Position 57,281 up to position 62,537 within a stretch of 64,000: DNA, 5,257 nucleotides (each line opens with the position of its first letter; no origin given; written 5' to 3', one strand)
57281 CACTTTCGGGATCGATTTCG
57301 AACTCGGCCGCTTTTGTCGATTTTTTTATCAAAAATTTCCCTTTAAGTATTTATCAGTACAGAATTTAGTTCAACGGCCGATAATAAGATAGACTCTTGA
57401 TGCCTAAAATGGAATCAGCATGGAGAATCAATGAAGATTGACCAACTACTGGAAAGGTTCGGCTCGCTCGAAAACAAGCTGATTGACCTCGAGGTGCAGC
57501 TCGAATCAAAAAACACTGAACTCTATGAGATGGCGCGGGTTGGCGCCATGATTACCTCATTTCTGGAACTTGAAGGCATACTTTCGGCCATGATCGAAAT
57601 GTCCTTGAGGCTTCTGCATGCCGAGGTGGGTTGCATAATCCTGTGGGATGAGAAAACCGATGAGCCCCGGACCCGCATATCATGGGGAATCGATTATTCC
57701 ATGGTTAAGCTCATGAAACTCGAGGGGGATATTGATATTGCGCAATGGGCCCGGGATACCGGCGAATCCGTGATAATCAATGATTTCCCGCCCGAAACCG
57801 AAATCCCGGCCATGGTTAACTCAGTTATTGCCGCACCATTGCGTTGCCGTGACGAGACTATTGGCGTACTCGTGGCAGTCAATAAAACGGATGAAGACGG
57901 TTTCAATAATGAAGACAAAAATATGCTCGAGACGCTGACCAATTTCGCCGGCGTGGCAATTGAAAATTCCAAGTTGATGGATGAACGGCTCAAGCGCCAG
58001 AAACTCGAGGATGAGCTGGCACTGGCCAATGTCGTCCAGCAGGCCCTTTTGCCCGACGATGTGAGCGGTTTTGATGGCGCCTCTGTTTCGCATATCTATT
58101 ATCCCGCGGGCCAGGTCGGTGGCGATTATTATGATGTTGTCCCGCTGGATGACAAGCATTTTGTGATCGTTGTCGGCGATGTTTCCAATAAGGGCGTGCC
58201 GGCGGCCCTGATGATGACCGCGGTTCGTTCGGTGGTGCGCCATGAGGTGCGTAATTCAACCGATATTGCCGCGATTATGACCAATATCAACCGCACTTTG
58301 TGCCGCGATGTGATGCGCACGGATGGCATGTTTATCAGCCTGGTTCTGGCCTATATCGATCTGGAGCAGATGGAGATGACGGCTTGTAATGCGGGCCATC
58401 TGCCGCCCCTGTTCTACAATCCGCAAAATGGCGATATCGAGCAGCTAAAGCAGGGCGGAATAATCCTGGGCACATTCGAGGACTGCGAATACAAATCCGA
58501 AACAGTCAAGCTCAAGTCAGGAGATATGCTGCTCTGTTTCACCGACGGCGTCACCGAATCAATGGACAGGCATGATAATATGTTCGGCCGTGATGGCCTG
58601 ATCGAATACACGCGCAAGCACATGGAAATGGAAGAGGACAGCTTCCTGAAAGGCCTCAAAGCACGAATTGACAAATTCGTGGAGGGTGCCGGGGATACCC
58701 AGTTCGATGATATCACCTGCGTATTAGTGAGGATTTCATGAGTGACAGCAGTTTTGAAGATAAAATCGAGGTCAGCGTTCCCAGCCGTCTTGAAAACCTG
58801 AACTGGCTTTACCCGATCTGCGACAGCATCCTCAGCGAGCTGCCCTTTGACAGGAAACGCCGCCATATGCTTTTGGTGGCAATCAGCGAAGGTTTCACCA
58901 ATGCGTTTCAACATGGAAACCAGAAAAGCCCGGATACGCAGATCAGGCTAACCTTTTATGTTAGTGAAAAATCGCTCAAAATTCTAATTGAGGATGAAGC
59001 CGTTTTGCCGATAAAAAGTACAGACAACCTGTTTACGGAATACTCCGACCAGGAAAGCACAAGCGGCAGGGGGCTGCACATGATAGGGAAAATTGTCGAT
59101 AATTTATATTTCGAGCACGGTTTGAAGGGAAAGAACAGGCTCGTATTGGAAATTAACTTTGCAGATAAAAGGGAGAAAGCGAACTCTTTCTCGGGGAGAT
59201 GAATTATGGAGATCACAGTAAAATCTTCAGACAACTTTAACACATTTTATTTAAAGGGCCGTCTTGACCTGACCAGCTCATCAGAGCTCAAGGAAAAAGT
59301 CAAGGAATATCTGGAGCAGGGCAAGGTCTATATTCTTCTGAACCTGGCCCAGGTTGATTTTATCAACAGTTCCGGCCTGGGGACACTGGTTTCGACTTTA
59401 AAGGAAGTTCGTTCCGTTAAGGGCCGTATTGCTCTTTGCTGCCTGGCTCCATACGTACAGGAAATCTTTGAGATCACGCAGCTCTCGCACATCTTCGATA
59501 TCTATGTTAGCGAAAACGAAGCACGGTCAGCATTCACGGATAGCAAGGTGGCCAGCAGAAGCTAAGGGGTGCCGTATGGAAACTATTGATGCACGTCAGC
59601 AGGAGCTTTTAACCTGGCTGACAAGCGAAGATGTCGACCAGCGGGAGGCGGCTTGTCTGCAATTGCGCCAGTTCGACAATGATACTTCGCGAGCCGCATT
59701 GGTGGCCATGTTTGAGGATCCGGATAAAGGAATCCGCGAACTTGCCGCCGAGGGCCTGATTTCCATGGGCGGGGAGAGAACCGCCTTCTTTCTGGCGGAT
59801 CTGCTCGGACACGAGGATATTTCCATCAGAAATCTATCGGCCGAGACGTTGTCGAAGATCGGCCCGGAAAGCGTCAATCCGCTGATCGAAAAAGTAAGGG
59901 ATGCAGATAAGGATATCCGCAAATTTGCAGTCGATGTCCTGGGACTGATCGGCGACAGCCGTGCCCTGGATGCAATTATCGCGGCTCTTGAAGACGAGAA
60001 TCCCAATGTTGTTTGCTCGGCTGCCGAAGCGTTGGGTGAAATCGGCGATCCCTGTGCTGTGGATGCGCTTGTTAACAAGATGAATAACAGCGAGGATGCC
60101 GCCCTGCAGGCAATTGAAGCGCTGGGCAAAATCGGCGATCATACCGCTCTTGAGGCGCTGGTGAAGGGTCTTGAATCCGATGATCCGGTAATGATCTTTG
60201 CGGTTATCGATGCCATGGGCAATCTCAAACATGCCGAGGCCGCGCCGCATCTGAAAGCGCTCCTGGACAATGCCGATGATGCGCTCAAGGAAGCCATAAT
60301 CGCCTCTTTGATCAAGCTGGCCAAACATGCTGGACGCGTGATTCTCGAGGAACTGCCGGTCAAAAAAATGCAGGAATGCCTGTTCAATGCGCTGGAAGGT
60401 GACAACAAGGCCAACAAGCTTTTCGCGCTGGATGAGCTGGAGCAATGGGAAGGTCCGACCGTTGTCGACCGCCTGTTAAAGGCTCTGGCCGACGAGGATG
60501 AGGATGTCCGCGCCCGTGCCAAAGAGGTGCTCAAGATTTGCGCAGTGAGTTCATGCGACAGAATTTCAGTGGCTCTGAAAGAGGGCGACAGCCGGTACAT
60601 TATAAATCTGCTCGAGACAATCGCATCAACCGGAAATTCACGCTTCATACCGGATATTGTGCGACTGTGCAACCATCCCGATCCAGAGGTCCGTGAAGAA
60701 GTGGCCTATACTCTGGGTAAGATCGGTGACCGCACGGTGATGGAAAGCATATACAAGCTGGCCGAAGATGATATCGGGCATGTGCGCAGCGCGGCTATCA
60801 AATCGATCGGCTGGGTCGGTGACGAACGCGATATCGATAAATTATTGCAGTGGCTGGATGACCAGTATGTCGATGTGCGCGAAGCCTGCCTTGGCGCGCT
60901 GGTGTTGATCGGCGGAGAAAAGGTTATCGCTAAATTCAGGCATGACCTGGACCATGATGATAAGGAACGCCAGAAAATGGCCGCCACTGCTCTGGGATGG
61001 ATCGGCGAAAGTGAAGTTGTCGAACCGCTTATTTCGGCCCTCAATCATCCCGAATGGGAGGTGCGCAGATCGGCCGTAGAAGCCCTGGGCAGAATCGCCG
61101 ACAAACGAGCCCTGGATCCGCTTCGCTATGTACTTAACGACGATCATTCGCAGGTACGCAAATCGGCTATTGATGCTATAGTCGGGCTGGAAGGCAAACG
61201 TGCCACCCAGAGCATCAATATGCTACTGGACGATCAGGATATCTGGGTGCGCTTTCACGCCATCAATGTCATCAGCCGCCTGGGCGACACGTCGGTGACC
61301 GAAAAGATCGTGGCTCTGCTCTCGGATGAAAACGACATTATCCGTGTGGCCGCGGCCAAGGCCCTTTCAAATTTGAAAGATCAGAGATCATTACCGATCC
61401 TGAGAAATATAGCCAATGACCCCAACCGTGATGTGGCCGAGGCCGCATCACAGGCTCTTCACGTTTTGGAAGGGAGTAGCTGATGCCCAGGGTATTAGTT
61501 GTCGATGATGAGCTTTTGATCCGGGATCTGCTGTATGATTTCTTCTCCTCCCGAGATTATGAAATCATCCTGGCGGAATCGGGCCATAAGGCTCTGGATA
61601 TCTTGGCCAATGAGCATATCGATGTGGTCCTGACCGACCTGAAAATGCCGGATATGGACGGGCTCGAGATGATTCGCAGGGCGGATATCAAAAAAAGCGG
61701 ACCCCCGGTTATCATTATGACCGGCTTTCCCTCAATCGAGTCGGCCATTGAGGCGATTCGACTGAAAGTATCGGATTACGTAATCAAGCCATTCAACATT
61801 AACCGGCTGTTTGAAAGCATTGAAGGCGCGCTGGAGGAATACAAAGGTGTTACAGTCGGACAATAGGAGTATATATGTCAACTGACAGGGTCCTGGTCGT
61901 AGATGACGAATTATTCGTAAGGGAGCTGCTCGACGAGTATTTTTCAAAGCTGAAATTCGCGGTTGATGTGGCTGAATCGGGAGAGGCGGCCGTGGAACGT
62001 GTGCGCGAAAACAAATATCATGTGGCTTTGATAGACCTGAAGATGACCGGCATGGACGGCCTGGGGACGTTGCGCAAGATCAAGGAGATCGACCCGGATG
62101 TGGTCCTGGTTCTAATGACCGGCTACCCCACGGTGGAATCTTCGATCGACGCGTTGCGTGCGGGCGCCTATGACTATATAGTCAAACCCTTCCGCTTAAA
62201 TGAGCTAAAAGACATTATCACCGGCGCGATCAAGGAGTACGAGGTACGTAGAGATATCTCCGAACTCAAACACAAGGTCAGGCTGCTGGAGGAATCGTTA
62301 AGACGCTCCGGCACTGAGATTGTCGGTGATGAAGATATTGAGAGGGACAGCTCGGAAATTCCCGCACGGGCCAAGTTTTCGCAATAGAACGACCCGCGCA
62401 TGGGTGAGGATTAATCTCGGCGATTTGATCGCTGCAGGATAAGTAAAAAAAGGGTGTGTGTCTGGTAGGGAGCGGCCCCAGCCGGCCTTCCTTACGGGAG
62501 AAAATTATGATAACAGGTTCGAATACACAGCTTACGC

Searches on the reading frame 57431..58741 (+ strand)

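Call 7: search_protein_families(library=pfam, proteins=[window:57431-58741:+])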
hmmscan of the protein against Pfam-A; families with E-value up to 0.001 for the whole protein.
window:57431-58741:+ (436 aa): 4 families
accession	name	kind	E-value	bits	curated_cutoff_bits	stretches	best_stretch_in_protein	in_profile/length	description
PF07228.17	SpoIIE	-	3.2e-47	161.4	25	1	240-435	1-191/192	Stage II sporulation protein E (SpoIIE)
PF13492.12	GAF_3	-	1.5e-14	54.9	27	1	46-179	1-129/129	GAF domain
PF01590.32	GAF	-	2.3e-11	44.8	22.4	1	46-177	1-133/133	GAF domain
PF13185.12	GAF_2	-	3.3e-10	40.7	28.6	1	46-178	3-136/136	GAF domain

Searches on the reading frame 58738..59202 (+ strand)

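Call 7: search_protein_families(library=pfam, proteins=[window:58738-59202:+])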
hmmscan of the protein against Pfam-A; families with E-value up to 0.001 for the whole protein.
window:58738-59202:+ (154 aa): 1 family
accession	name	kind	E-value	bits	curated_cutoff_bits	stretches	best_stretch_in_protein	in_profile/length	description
PF13581.12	HATPase_c_2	-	3.8e-15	56.5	27.4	1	15-134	2-122/127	Histidine kinase-like ATPase domain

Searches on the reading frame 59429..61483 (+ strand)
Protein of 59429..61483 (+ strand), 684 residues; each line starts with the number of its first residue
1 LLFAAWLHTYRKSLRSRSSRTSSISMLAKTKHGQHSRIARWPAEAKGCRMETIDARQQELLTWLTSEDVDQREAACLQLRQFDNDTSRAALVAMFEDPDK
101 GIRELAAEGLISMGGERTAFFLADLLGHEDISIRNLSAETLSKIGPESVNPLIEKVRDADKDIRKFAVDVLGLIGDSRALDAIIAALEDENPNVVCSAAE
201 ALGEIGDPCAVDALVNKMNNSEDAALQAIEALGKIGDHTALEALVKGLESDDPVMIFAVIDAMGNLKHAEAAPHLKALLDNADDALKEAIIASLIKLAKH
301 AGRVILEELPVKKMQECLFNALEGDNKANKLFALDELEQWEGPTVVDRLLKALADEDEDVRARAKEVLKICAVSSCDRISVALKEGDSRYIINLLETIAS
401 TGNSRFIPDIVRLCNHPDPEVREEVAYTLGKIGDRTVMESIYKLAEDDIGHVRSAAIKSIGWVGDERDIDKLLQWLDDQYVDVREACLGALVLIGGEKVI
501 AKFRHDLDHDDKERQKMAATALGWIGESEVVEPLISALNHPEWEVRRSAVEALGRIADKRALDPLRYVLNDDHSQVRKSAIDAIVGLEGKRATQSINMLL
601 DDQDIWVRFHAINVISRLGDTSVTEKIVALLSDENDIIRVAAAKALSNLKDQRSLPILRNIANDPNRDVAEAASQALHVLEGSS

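Call 7: search_protein_families(library=pfam, proteins=[window:59429-61483:+])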
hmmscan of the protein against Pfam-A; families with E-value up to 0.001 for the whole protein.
window:59429-61483:+ (684 aa): 14 families
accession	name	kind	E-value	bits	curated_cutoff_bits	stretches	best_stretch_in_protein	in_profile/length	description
PF13646.12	HEAT_2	-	1e-101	333.8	27.7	8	507-584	8-87/88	HEAT repeats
PF02985.28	HEAT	-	2.8e-51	167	23.5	2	531-558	2-29/31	HEAT repeat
PF03130.22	HEAT_PBS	-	4e-45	147.5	20.9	1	545-569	1-25/27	PBS lyase HEAT-like repeat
PF13513.12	HEAT_EZ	-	5.2e-23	81.5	27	1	543-584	1-52/55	HEAT-like repeat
PF00514.29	Arm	-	3.9e-18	65.3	20.6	0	525-557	8-40/41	Armadillo/beta-catenin-like repeat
PF12717.13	Cnd1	-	1.3e-14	55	26.4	1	133-253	7-132/162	non-SMC mitotic condensation complex subunit 1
PF01602.26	Adaptin_N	-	7.6e-14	51.6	37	1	534-631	84-192/524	Adaptin N terminal region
PF12755.13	Vac14_Fab1_bd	-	1.2e-07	32.7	22.1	0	141-171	21-51/97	Vacuolar 14 Fab1-binding region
PF25786.1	HEAT_GCN1_C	-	1.7e-05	25.3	27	0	343-381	66-104/151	GCN1-like, C-terminal HEAT repeats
PF21581.3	SCD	-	5.2e-05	23.9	27.5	0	567-591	37-61/75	Stromalin conservative domain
PF18991.6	DUF5724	-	0.00012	20.7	25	0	526-654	426-556/1214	Family of unknown function (DUF5724)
PF20926.3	Htt_N-HEAT_1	-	0.00015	22.6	31.2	0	349-406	1-51/152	Huntingtin, N-terminal HEAT 1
PF25757.1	TPR_DNAAF5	-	0.00064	19.4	27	0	529-581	168-227/288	Dynein axonemal assembly factor 5-like, TPR repeats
PF01347.28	Vitellogenin_N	-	0.00092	18.3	24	0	243-305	466-531/590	Lipoprotein amino terminal region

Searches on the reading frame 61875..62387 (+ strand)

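Call 7: search_protein_families(library=pfam, proteins=[window:61875-62387:+])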
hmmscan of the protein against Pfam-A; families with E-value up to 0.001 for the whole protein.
window:61875-62387:+ (170 aa): 1 family
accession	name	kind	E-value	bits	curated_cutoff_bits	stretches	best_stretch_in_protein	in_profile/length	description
PF00072.30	Response_reg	-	8.2e-28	97.2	30.2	1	6-115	1-110/111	Response regulator receiver domain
